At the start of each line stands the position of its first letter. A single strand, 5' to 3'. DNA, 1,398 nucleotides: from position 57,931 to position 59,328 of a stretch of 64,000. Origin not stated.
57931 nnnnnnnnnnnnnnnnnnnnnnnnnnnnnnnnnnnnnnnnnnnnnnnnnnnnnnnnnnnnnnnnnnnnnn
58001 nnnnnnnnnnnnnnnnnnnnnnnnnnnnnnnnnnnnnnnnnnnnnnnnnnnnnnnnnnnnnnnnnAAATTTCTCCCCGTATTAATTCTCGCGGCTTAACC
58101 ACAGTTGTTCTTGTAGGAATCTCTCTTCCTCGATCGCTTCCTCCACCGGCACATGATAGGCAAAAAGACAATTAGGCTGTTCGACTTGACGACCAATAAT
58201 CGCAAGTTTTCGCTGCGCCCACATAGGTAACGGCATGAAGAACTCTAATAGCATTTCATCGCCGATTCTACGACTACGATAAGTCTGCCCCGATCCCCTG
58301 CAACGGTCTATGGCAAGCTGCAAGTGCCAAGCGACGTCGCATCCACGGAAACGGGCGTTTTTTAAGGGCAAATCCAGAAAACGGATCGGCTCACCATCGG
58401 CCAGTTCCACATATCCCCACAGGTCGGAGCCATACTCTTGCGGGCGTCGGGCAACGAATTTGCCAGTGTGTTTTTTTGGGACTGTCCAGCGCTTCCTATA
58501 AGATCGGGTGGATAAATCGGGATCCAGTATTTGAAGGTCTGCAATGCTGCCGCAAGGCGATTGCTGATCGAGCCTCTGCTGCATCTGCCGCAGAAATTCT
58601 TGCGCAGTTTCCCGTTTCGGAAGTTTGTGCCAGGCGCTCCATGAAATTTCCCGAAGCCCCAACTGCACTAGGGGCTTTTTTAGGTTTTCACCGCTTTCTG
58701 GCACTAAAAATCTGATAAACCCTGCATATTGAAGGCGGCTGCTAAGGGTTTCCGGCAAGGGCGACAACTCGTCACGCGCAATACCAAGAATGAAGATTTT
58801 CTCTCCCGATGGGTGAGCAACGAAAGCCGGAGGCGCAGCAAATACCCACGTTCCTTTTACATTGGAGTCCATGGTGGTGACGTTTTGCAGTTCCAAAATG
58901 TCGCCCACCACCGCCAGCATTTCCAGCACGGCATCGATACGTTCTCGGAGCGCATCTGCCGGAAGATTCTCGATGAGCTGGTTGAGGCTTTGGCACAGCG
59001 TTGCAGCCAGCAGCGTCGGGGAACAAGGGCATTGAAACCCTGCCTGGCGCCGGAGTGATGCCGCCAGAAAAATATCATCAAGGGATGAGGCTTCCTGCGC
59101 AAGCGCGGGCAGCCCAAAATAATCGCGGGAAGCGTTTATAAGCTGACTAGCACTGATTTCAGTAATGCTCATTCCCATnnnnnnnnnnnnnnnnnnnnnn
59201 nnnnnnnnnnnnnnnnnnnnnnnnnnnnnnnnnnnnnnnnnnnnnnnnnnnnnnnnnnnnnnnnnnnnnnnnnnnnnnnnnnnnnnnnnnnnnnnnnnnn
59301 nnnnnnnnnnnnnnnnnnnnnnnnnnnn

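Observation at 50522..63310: Non-canonical Druantia-like five-gene operon: DruA + 964 aa + 365 aa + DruE + NERD/SF1 helicase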

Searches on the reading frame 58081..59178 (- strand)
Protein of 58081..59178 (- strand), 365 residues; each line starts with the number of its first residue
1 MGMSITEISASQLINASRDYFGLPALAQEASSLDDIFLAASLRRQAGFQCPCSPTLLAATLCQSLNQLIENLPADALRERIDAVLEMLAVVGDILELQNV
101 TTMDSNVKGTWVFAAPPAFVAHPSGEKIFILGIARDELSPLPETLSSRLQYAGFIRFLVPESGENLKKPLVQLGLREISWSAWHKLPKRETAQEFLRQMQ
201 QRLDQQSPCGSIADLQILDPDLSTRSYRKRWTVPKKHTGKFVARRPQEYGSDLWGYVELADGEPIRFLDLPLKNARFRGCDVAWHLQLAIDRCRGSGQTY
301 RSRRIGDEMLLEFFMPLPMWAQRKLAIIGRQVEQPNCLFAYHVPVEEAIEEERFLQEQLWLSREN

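Call 4: search_protein_families(library=padloc, proteins=[window:58081-59178:-], max_evalue=0.01)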
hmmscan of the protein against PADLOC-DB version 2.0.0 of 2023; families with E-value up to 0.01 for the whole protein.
window:58081-59178:- (365 aa): 2 families
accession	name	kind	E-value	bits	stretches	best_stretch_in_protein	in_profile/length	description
PDLC00012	DruD1|DruD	-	5e-127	422.1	1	8-364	5-354/356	Unknown function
PDLC00010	DruD1|DruD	-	1e-123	410.9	1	3-364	1-354/359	Unknown function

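Call 5: search_protein_families(library=pfam, proteins=[window:58081-59178:-], max_evalue=0.01)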
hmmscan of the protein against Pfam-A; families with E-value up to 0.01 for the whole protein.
window:58081-59178:- (365 aa): 0 families

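Call 7: search_protein_families(library=ncbifam, proteins=[window:58081-59178:-], max_evalue=0.1)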
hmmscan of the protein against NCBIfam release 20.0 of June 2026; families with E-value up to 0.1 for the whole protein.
window:58081-59178:- (365 aa): 0 families

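Call 18: find_related_loci(query=A1, collection=genome_contigs, flank=10000)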
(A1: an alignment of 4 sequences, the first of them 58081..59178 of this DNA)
Query A1 (365 aa) in genome_contigs; peptide patterns used: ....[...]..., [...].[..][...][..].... (x = any residue, [..] = any of these).
74 stretches matched a pattern; 25 encode a relative of the query (tblastn E <= 1e-3); 25 distinct loci.
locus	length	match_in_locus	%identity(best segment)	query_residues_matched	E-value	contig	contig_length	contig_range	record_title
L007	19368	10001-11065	50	3-361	1e-117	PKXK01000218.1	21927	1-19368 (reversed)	MAG: Acidobacteriaceae bacterium isolate palsa_286 73.20120500_P26.1_contig_3124, whole genome shotgun sequence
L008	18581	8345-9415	50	3-363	8e-117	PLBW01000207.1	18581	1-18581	MAG: Acidobacteriaceae bacterium isolate palsa_254 73.20111000_P3M.39_contig_535, whole genome shotgun sequence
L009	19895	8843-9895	51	5-362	6e-115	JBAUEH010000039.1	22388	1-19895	MAG: Candidatus Acidiferrales bacterium isolate MFD10743_ilm_asm_bin16 k127_149361, whole genome shotgun sequence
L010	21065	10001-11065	49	3-362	1e-112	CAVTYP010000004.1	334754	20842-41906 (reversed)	MAG: Candidatus Acidoferrales bacterium isolate MFD06714.bin.1.160 genome assembly, contig: contig_21037, whole genome s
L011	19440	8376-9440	48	3-362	5e-107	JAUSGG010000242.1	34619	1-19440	MAG: Armatimonadota bacterium isolate E14_metabat.bin.108 E14_k141_1824544, whole genome shotgun sequence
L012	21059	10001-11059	49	5-362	2e-105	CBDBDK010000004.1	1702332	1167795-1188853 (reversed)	MAG: uncultured Candidatus Binatia bacterium isolate 2c216906-a703-41c5-82d5-ef5894461506 genome assembly, contig: conti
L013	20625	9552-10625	47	3-365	1e-105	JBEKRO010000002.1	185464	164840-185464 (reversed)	MAG: Bryobacteraceae bacterium isolate SPRUCE 512 SPRUCE_512_2, whole genome shotgun sequence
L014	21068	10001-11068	48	5-365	5e-105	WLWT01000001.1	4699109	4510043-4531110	MAG: Gammaproteobacteria bacterium isolate MH-Pat-all_autometa_1-5 scf7180000017258.4699109, whole genome shotgun sequen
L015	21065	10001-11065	47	3-362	5e-105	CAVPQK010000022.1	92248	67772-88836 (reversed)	MAG: Bryobacterales bacterium isolate MFD00082.bin.1.148 genome assembly, contig: contig_6621, whole genome shotgun sequ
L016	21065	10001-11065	47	3-362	5e-104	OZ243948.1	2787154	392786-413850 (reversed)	MAG: Alphaproteobacteria bacterium isolate 5964c9ee-5f0d-4f7f-9443-08f8201d4ec3 genome assembly, chromosome: 1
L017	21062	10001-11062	45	5-362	8e-102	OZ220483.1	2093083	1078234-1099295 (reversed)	MAG: Gammaproteobacteria bacterium isolate af9c39ca-8e3c-4a7f-a21c-a6eb2653ca8a genome assembly, chromosome: 1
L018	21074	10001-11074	46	3-365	5e-101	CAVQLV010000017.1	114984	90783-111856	MAG: Bryobacterales bacterium isolate MFD04463.bin.2.162 genome assembly, contig: contig_6474, whole genome shotgun sequ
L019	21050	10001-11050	48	1-354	1e-100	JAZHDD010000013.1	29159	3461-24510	MAG: Desulfovibrionaceae bacterium isolate Bin10Zod NODE_147_length_29159_cov_22.543259, whole genome shotgun sequence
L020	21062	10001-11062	46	5-363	2e-100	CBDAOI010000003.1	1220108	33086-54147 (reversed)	MAG: Spirochaetia bacterium isolate d3bce0ab-2dc1-46b8-a379-b64c181c762d genome assembly, contig: contig_3, whole genome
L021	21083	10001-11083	46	3-365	1e-96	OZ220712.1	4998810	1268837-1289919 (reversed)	MAG: Thermodesulfobacteriota bacterium isolate 564989d4-0a31-48dd-8468-51938819ad86 genome assembly, chromosome: 1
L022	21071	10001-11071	46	3-365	1e-96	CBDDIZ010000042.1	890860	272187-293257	MAG: Bryobacteraceae bacterium isolate 59ae1bd8-d322-4049-a062-f6b4e8feafaa genome assembly, contig: contig_42, whole ge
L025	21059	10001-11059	46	5-362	2e-95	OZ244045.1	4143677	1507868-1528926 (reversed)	MAG: Gammaproteobacteria bacterium isolate c0228bcb-c4b8-462a-94e7-08031748cab8 genome assembly, chromosome: 1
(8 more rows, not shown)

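Call 21: search_dna_similar(query=window:58081-59178:-, collection=plasmids, mode=protein, max_rows=25, rows=spread)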
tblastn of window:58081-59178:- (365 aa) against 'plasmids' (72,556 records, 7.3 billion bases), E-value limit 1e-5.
Records with a match: 5; places in all: 5; records where one place covers at least 80% of the query: 5.
Best place of each record, by identity: <60% 5.
By first word of the organism name: Sinorhizobium 4; Nitrosococcus 1.
By predicted mobility (MOB-suite, as given by PLSDB): conjugative 4; non-mobilizable 1.
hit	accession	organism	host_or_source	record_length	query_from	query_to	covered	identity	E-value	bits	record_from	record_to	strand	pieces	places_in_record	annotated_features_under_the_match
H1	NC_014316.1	Nitrosococcus watsonii C-113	-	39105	1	361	99%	42.1%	1e-76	264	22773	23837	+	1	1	hypothetical protein (x2)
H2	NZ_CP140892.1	Sinorhizobium medicae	Medicago lupulina,whole organism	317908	11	365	97%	36.1%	1e-65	232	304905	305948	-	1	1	hypothetical protein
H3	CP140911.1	Sinorhizobium medicae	Medicago lupulina,whole organism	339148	11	365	97%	36.1%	1e-65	232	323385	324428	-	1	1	hypothetical protein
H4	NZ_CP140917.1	Sinorhizobium medicae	Medicago lupulina,whole organism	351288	11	365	97%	36.1%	1e-65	232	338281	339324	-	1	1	hypothetical protein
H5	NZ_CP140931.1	Sinorhizobium medicae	Medicago lupulina,whole organism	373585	11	365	97%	36.1%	2e-65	231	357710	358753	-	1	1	hypothetical protein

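Call 24: get_annotated_region(hit=H1, flank=10000)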
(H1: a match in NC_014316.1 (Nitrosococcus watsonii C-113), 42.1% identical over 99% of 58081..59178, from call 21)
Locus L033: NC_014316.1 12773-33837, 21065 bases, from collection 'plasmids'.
description: Nitrosococcus watsonii C-113 plasmid pNWAT01, complete sequence
organism: Nitrosococcus watsonii C-113 (NCBI taxid 105559)
taxonomy: Bacteria; Pseudomonadota; Gammaproteobacteria; Chromatiales; Chromatiaceae; Nitrosococcus; Nitrosococcus watsonii; Nitrosococcus watsonii C-113
host: -; source: -; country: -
typing (MOB-suite, as given by PLSDB): non-mobilizable; replicon rep_cluster_1655
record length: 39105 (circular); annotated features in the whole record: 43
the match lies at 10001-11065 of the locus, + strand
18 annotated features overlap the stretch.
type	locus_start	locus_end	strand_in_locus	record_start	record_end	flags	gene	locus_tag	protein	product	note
CDS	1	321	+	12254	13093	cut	-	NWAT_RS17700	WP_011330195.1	hypothetical protein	-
CDS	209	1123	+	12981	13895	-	-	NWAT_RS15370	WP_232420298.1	ATP-binding protein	-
CDS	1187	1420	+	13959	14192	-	-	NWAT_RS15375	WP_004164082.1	hypothetical protein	-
CDS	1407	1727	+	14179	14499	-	-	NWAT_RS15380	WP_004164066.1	type II toxin-antitoxin system PemK/MazF family toxin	-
CDS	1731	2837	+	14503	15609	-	-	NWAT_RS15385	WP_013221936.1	metal-dependent hydrolase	-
CDS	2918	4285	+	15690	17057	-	-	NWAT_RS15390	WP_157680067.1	deoxyguanosinetriphosphate triphosphohydrolase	GO:0006203 - dGTP catabolic process [Evidence IEA]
CDS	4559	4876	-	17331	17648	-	-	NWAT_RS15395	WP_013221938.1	hypothetical protein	-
CDS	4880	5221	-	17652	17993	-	-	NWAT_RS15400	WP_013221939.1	type II toxin-antitoxin system RelE/ParE family toxin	GO:0008219 - cell death [Evidence IEA]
CDS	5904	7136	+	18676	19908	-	-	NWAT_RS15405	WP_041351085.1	Druantia anti-phage system protein DruA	-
CDS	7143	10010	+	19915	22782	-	-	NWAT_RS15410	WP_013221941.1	hypothetical protein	-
CDS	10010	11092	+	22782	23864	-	-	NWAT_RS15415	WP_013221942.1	hypothetical protein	-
CDS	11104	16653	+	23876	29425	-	-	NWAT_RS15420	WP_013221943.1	DEAD/DEAH box helicase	-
CDS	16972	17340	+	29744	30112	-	-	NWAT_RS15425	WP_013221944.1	hypothetical protein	-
CDS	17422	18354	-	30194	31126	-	-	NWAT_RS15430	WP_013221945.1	tyrosine-type recombinase/integrase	GO:0015074 - DNA integration [Evidence IEA]; GO:0006310 - DNA recombination [Evidence IEA]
CDS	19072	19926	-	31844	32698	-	-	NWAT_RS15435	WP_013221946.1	ParB/RepB/Spo0J family partition protein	GO:0007059 - chromosome segregation [Evidence IEA]; GO:0000910 - cytokinesis [Evidence IEA]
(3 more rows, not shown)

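Call 25: get_annotated_region(hit=H2, flank=10000)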
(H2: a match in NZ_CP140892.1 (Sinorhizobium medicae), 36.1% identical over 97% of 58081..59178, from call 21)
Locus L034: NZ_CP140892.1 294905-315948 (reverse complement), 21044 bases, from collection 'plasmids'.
description: Sinorhizobium medicae strain ml60 plasmid pMl4, complete sequence
organism: Sinorhizobium medicae (NCBI taxid 110321)
taxonomy: Bacteria; Pseudomonadota; Alphaproteobacteria; Hyphomicrobiales; Rhizobiaceae; Sinorhizobium; Sinorhizobium medicae
host: -; source: Medicago lupulina,whole organism; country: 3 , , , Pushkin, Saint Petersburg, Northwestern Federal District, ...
typing (MOB-suite, as given by PLSDB): conjugative; replicon rep_cluster_287; relaxase MOBP,MOBQ; mating-pair formation MPF_T
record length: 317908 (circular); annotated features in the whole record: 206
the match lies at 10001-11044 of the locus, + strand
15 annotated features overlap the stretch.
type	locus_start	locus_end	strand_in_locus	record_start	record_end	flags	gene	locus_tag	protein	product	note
CDS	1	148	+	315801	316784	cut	-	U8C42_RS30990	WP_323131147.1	hypothetical protein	-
CDS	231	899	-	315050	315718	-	-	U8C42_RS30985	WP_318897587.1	hypothetical protein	-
CDS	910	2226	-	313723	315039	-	-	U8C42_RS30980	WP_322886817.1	NAD(P)-binding protein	-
CDS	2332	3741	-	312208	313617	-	-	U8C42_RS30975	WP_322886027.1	restriction endonuclease PLD domain-containing protein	-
CDS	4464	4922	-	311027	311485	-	-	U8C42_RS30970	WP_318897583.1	hypothetical protein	-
CDS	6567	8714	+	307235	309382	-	-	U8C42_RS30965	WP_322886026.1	hypothetical protein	-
CDS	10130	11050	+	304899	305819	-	-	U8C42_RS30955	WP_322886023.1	hypothetical protein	-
CDS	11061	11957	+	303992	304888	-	-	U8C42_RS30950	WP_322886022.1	DEAD/DEAH box helicase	-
CDS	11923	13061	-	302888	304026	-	-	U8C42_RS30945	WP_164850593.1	IS3 family transposase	-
CDS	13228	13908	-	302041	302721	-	-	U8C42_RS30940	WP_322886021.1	hypothetical protein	-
CDS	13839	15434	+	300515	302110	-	-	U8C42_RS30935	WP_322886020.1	DUF1998 domain-containing protein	-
CDS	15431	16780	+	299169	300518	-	-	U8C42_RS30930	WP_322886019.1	AAA family ATPase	-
CDS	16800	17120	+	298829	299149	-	-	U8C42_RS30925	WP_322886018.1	hypothetical protein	-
CDS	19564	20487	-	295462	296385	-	-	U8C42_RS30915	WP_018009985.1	3-keto-5-aminohexanoate cleavage protein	-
CDS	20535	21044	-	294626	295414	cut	-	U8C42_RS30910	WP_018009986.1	FCD domain-containing protein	-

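Call 31: search_protein_families(library=padloc, proteins=[L033:7143-10010:+, L033:10010-11092:+], max_evalue=0.01)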
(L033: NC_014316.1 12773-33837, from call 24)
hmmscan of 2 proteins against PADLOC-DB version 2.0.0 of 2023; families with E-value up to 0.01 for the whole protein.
L033:7143-10010:+ (955 aa): 0 families

L033:10010-11092:+ (360 aa): 2 families
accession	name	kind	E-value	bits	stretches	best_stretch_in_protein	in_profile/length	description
PDLC00010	DruD1|DruD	-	1e-147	489.9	1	1-359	2-358/359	Unknown function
PDLC00012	DruD1|DruD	-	1e-116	388.2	1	1-355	1-354/356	Unknown function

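Call 85: search_solved_structures(query=A1, max_evalue=1)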
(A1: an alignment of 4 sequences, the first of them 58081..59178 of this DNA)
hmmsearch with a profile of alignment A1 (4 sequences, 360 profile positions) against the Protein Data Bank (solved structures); distinct sequences matched with E-value up to 1: 10.
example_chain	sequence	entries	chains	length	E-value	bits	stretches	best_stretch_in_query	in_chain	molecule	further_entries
4zan_A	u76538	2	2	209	0.33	13.1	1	42-84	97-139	UbiX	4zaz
4zag_A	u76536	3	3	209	0.38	12.9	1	42-81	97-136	Probable aromatic acid decarboxylase | UbiX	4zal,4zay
3zqu_A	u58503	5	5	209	0.41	12.8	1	42-81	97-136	PROBABLE AROMATIC ACID DECARBOXYLASE | UbiX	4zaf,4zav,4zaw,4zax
5bxh_A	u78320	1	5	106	0.41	12.8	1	223-287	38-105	BTB/POZ domain-containing protein KCTD9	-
6qlh_A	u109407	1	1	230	0.49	12.5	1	42-81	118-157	Flavin prenyltransferase UbiX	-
6qlv_A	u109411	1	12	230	0.49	12.5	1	42-81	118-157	Flavin prenyltransferase UbiX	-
4l8t_A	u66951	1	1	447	0.5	12.5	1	114-226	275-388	Unconventional myosin-Vc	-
6qli_A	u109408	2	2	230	0.51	12.5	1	42-81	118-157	Flavin prenyltransferase UbiX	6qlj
6qlk_A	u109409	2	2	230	0.52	12.5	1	42-81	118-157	Flavin prenyltransferase UbiX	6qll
9f7d_A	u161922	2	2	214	0.9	11.7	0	124-184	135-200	diDNase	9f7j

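Call 92: search_protein_families(library=pfam, proteins=[L025:16673-18904:+, L025:19085-20953:+, L009:15672-18002:+, L016:16819-18366:+, L016:18312-20729:+, L018:16661-17569:+, L019:16667-17383:+, L022:16654-17358:+], max_evalue=0.001)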
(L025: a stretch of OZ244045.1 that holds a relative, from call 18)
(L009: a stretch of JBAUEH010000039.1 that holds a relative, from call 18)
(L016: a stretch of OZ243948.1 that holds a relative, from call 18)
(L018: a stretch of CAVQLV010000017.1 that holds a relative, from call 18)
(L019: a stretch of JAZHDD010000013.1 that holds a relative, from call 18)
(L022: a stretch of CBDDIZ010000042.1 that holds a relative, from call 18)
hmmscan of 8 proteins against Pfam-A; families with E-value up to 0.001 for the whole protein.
L025:16673-18904:+ (743 aa): 3 families
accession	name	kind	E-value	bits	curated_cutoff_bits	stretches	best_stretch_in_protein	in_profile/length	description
PF00005.33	ABC_tran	-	3.9e-46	157.5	25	2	146-289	3-137/137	ABC transporter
PF13304.12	AAA_21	-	7.8e-06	26.6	27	0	156-198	1-35/304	AAA domain, putative AbiEii toxin, Type IV TA system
PF13555.12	AAA_29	-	0.00018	21.6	27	0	145-173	15-41/61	P-loop containing region of AAA domain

L025:19085-20953:+ (622 aa): 1 family
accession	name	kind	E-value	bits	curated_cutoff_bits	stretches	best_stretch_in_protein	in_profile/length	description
PF02653.21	BPD_transp_2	-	4.8e-35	121.4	26.8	1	324-596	2-269/269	Branched-chain amino acid transport system / permease component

L009:15672-18002:+ (776 aa): 1 family
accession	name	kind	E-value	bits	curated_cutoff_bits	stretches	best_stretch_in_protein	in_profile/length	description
PF02171.23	Piwi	-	8.6e-11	42.1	28.9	1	457-752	10-298/302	Piwi domain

L016:16819-18366:+ (515 aa): 0 families

L016:18312-20729:+ (805 aa): 1 family
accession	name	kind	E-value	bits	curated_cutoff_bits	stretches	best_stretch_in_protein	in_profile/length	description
PF01804.23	Penicil_amidase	-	2.1e-232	774.4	21.3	1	49-785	1-674/675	Penicillin amidase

L018:16661-17569:+ (302 aa): 0 families

L019:16667-17383:+ (238 aa): 0 families

L022:16654-17358:+ (234 aa): 0 families

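Call 126: search_protein_families(library=pfam, proteins=[window:58084-59172:-], max_evalue=10)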
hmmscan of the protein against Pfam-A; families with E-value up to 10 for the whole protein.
window:58084-59172:- (363 aa): 1 family
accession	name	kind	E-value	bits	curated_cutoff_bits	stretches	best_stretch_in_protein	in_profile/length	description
PF07124.16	Phytoreo_P8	-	0.32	10.3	22.3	1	10-72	303-362/427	Phytoreovirus outer capsid protein P8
